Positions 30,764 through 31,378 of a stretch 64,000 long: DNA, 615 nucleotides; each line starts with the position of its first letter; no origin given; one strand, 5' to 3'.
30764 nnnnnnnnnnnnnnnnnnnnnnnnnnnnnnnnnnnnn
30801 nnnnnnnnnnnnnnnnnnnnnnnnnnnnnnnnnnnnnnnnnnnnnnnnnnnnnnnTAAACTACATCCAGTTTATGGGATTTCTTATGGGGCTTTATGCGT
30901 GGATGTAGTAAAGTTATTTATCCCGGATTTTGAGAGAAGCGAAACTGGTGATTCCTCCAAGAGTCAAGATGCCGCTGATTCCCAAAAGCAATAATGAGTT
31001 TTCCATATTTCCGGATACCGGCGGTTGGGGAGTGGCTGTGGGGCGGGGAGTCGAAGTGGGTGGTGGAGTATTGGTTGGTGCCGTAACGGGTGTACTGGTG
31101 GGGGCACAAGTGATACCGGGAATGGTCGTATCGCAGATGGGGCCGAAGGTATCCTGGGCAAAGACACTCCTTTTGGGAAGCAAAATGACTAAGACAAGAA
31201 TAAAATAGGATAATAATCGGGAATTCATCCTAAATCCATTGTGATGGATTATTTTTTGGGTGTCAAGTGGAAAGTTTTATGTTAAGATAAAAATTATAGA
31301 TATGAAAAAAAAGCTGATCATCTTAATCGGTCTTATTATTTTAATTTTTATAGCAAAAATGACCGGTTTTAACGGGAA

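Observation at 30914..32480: Thioredoxin-like CxxC protein plus CcdA electron transporter next to the Cys-rich cassette, with a PT-rich anchored peptide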

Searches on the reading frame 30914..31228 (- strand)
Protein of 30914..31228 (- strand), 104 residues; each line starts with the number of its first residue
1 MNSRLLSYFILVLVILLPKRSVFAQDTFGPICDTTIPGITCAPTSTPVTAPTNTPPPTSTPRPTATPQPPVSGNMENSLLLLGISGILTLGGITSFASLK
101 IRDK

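Call 3: search_protein_families(library=pfam, proteins=[window:30914-31228:-], max_evalue=0.01)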
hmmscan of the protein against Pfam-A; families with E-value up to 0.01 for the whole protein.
window:30914-31228:- (104 aa): 0 families

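Call 4: search_protein_families(library=ncbifam, proteins=[window:30914-31228:-], max_evalue=0.01)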
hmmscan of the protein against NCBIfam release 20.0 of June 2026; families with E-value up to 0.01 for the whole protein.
window:30914-31228:- (104 aa): 0 families

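Call 17: search_protein_families(library=ncbifam, proteins=[window:30914-31228:-], max_evalue=10)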
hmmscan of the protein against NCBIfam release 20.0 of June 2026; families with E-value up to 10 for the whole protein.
window:30914-31228:- (104 aa): 4 families
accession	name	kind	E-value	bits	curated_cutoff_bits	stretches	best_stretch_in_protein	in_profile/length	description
NF053819.1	EF0750_LPXTG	subfamily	0.033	14.7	47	1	4-97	6-99/105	EF2685/EF0750 family sortase-dependent surface protein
NF052345.1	S_layer_anammox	exception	0.044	11.1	1400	1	32-86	1279-1330/1596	Kustd1514 family S-layer glycoprotein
NF037973.1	metallo_SslE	exception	0.054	10.8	3000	1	34-94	43-100/1519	lipoprotein metalloprotease SslE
NF033186.1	internalin_K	exception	1.8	6.9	1100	1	42-76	513-547/604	class 1 internalin InlK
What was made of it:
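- Checked: It has no Pfam or NCBIfam hit (calls 3, 4, 17).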

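Call 55: find_homologous_proteins(query=A3, max_evalue=0.01)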
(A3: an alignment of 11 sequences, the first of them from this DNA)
Query A3 (11 sequences) (104 aa, profile of the alignment): 34 proteins with E <= 0.01 among 8000 candidates.
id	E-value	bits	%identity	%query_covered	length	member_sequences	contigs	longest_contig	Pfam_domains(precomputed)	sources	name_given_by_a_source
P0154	1.8e-31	126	50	38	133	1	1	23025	PF27998.1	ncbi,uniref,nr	ncbi:hypothetical protein A2W14_02565 [Candidatus Gottesmanbacteria bacterium RBG_16_37_8]|uniref:Un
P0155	7.1e-30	121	83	84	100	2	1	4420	-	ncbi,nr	ncbi:hypothetical protein MUP32_05040, partial [Candidatus Microgenomates bacterium]|nr:hypothetical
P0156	9.1e-30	120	47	52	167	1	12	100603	-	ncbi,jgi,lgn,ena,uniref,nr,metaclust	ncbi:MAG: hypothetical protein UV73_C0016G0012 [Candidatus Gottesmanbacteria bacterium GW2011_GWA2_4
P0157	9.9e-29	117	40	95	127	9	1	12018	-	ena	-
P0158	2.3e-28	116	44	41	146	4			PF27998.1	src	-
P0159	4.4e-28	115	50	63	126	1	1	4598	-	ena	-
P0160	1.0e-27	114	39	63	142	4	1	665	-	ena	-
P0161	1.4e-27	114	62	20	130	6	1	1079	-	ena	-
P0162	1.4e-26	110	42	55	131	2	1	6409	-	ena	-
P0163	5.4e-26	108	36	63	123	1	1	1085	-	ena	-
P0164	1.4e-25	107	85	13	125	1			-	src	-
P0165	5.1e-25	105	40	78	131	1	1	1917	-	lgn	-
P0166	5.8e-23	99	40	70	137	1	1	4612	PF27998.1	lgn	-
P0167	2.4e-22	97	47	64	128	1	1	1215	-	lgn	-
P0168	4.2e-22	96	40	41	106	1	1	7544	-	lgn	-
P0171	3.6e-21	93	45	56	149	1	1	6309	PF27998.1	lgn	-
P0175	3.2e-19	87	31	78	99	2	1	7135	-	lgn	-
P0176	1.3e-18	85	32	81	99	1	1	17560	-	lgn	-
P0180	3.7e-14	70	33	83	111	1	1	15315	-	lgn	-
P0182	6.7e-12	63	44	55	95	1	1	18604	-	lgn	-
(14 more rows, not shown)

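Call 56: search_protein_families(library=pfam, proteins=[P0154, P0158, P0166, P0171, P0157, P0176, P0180, P0182, window:30914-31228:-], max_evalue=10)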
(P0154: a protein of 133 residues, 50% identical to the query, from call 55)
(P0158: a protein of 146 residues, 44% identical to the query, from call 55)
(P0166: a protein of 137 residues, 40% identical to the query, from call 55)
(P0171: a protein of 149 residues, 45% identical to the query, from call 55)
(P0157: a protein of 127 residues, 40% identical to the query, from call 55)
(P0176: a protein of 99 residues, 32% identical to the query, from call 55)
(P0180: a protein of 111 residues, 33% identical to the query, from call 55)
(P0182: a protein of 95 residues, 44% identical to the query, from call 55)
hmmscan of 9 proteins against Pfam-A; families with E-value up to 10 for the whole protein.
P0154 (133 aa): 0 families

P0158 (146 aa): 1 family
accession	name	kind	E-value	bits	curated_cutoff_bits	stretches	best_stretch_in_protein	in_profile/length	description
PF16101.10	PRIMA1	-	0.65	10.2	38.6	1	6-82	18-93/158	Proline-rich membrane anchor 1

P0166 (137 aa): 1 family
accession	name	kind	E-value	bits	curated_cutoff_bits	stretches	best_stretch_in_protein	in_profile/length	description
PF12420.13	DUF3671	-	0.31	10.9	34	1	16-128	159-203/223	Fam-L, Fam-M like protein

P0171 (149 aa): 0 families

P0157 (127 aa): 0 families

P0176 (99 aa): 0 families

P0180 (111 aa): 0 families

P0182 (95 aa): 1 family
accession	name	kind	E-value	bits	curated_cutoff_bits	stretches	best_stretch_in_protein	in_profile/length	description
PF00746.26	Gram_pos_anchor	-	6.6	7.2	20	1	56-90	4-36/43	LPXTG cell wall anchor motif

window:30914-31228:- (104 aa): 1 family
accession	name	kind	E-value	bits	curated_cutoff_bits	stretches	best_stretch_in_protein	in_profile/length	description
PF15324.11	TALPID3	-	5.3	5.1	27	1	42-75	1009-1040/1261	Hedgehog signalling target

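Call 58: find_encoding_contigs(protein=P0176, flank=8000, max_places=1)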
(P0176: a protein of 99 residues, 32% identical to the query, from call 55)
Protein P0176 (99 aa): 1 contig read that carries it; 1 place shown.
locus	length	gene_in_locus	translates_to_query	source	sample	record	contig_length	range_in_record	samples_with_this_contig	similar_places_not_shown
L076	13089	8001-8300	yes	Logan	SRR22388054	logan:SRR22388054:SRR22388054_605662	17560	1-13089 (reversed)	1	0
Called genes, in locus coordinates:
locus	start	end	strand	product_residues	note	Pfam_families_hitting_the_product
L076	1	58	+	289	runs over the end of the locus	PF01261:AP_endonuc_2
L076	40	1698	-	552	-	PF03023:MurJ, PF01943:Polysacc_synt (weak), PF13440:Polysacc_synt_3 (weak)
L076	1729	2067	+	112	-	PF01649:Ribosomal_S20p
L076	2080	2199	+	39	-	-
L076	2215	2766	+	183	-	-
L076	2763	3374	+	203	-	-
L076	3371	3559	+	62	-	-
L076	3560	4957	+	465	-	PF00041:fn3 (weak), PF16656:Pur_ac_phosph_N, PF19077:Big_13 (weak)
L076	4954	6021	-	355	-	PF03816:LytR_cpsA_psr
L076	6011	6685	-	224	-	PF00121:TIM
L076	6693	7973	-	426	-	PF02683:DsbD_TM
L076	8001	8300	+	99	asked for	-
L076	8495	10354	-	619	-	-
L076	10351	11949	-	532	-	-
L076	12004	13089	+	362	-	?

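Call 59: find_encoding_contigs(protein=P0180, flank=8000, max_places=1)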
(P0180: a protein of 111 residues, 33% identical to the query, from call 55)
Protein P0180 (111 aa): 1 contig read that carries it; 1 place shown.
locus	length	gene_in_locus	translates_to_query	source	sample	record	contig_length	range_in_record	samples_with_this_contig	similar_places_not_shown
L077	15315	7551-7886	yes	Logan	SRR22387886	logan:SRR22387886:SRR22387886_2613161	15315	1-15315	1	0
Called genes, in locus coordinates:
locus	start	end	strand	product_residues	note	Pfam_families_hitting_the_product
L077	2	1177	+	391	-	?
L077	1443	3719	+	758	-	PF02156:Glyco_hydro_26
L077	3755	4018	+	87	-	-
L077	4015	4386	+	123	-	-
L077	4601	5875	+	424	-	PF00144:Beta-lactamase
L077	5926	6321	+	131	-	-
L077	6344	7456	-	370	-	PF02683:DsbD_TM, PF13386:DsbD_2 (weak)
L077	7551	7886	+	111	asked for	-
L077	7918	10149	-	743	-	-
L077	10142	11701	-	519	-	-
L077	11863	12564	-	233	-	PF01182:Glucosamine_iso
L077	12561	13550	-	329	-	PF01467:CTP_transf_like, PF04019:DUF359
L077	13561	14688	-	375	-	PF13439:Glyco_transf_4, PF13579:Glyco_trans_4_4, PF20706:GT4-conflict (weak), PF00534:Glycos_transf_1, PF13692:Glyco_trans_1_4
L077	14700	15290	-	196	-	PF00534:Glycos_transf_1, PF13692:Glyco_trans_1_4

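Call 60: find_encoding_contigs(protein=P0182, flank=8000, max_places=1)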
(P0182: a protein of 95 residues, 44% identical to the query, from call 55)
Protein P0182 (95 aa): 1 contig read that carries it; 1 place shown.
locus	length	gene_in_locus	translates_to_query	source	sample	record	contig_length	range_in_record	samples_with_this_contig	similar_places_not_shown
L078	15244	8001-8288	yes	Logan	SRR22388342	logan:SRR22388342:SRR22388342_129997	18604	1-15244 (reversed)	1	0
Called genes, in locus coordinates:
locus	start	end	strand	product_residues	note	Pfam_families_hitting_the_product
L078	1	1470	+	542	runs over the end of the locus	-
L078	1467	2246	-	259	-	-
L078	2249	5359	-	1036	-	PF07504:FTP, PF01447:Peptidase_M4, PF02868:Peptidase_M4_C, PF04389:Peptidase_M28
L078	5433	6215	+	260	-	PF03116:NQR2_RnfD_RnfE (weak)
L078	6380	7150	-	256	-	PF02683:DsbD_TM, PF13386:DsbD_2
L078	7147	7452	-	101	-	-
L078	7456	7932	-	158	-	-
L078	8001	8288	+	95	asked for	-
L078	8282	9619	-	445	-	-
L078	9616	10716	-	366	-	-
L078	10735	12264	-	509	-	-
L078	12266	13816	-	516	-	-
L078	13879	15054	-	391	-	-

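Call 85: find_encoding_contigs(protein=P0175, flank=8000, max_places=1)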
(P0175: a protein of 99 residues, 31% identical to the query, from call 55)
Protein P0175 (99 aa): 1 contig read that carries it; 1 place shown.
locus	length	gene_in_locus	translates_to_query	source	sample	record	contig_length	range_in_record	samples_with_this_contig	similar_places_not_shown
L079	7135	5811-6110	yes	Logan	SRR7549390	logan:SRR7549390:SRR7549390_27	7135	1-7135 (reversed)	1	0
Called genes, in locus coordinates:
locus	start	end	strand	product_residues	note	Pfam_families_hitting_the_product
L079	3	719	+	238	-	?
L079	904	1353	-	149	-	PF02502:LacAB_rpiB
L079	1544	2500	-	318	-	PF01488:Shikimate_DH (weak), PF02737:3HCDH_N (faint), PF02826:2-Hacid_dh_C (faint), PF03446:NAD_binding_2, PF03807:F420_oxidored (weak), PF00393:6PGD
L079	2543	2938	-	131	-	PF05635:23S_rRNA_IVP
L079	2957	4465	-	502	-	PF00479:G6PD_N, PF02781:G6PD_C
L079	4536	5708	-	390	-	PF02683:DsbD_TM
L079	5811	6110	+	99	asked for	-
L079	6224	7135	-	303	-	?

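Call 86: find_encoding_contigs(protein=P0168, flank=8000, max_places=1)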
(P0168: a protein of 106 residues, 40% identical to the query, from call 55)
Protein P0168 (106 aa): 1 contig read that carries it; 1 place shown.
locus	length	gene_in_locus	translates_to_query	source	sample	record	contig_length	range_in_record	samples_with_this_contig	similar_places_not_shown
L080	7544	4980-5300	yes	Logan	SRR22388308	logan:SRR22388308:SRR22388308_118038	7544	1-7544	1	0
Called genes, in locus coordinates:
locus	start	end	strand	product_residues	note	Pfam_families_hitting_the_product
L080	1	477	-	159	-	?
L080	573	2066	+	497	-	PF01212:Beta_elim_lyase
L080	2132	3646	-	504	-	PF00479:G6PD_N, PF02781:G6PD_C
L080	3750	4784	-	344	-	PF02683:DsbD_TM, PF13386:DsbD_2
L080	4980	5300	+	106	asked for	-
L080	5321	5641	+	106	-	PF21956:DUF6922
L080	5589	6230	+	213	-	PF08843:AbiEii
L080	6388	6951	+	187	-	-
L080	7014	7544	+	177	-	?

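Call 87: find_encoding_contigs(protein=P0154, flank=10000, max_places=1)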
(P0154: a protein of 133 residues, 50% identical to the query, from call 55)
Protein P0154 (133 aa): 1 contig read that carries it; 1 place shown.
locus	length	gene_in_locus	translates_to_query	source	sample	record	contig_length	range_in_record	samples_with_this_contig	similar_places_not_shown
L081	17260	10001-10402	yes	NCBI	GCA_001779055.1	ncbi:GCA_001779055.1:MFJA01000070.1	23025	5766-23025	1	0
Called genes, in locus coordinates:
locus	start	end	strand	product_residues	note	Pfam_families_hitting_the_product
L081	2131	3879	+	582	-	PF00404:Dockerin_1 (faint), PF00884:Sulfatase, PF16347:SGSH_C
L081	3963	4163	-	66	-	PF18917:LiaI-LiaF-like_TM1 (weak)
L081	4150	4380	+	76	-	-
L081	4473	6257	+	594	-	PF00404:Dockerin_1 (weak), PF00884:Sulfatase, PF16347:SGSH_C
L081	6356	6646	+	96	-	-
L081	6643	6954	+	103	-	-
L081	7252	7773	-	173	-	-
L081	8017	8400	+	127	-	-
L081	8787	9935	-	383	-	PF02683:DsbD_TM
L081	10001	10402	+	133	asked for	PF27998:ArabinogalactanP (weak)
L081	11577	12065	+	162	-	PF16116:DUF4832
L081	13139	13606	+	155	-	-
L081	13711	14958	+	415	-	-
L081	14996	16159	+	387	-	-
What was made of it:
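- From the peptide side, 6 of 6 look-ups sit next to a DsbD_TM gene (calls 58-60, 85-87).
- Tried and rejected: The precomputed PF27998 tag on some peptide homologues is 'ArabinogalactanP (weak)', which reflects PT-rich composition (call 87).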

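Call 96: predict_structure(alignment_id=A5)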
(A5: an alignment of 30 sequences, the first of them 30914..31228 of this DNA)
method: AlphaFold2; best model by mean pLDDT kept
length: 104 residues; sequences in the alignment: 30
mean_pLDDT: 71.2   pTM: 0.35
mean pLDDT of the five models: 71.2, 69.5, 68.5, 68.2, 68.0
residues with pLDDT >= 90: 10; 70-90: 49; 50-70: 41; < 50: 4
segments of 3 or more residues with pLDDT < 50: 44-47
pLDDT, mean of each block of 10 residues (from residue 1): 76 73 56 56 51 64 75 79 90 90 78
secondary structure, 60 per line:
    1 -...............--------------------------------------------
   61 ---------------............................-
elements in order: H2-16 H76-103
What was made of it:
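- Checked: The ORF is 30914-31228(-), 104 aa. It has a signal-peptide helix, a disordered PT-rich middle and a C-terminal helix at 76-103 (call 96), and ends in KIRDK.
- Tried and rejected: AlphaFold predicts no folded domain, only the two terminal helices (call 96).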

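Call 97: search_protein_families(library=ncbifam, proteins=[L076:6693-7973:-, L078:7147-7452:-], max_evalue=0.01)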
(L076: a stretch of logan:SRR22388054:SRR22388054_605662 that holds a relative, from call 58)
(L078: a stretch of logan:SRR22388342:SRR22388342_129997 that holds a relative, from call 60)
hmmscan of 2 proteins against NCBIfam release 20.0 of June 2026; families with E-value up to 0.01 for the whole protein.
L076:6693-7973:- (426 aa): 2 families
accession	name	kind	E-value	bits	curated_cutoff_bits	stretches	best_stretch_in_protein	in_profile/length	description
NF001419.0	PRK00293.1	subfamily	2.1e-13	49.7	330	1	146-366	140-358/574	protein-disulfide reductase DsbD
NF045694.1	seleno_TsoB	exception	2.3e-06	26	805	1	179-363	184-358/572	rhodanese/DsbD fusion-like selenoprotein TsoB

L078:7147-7452:- (101 aa): 0 families
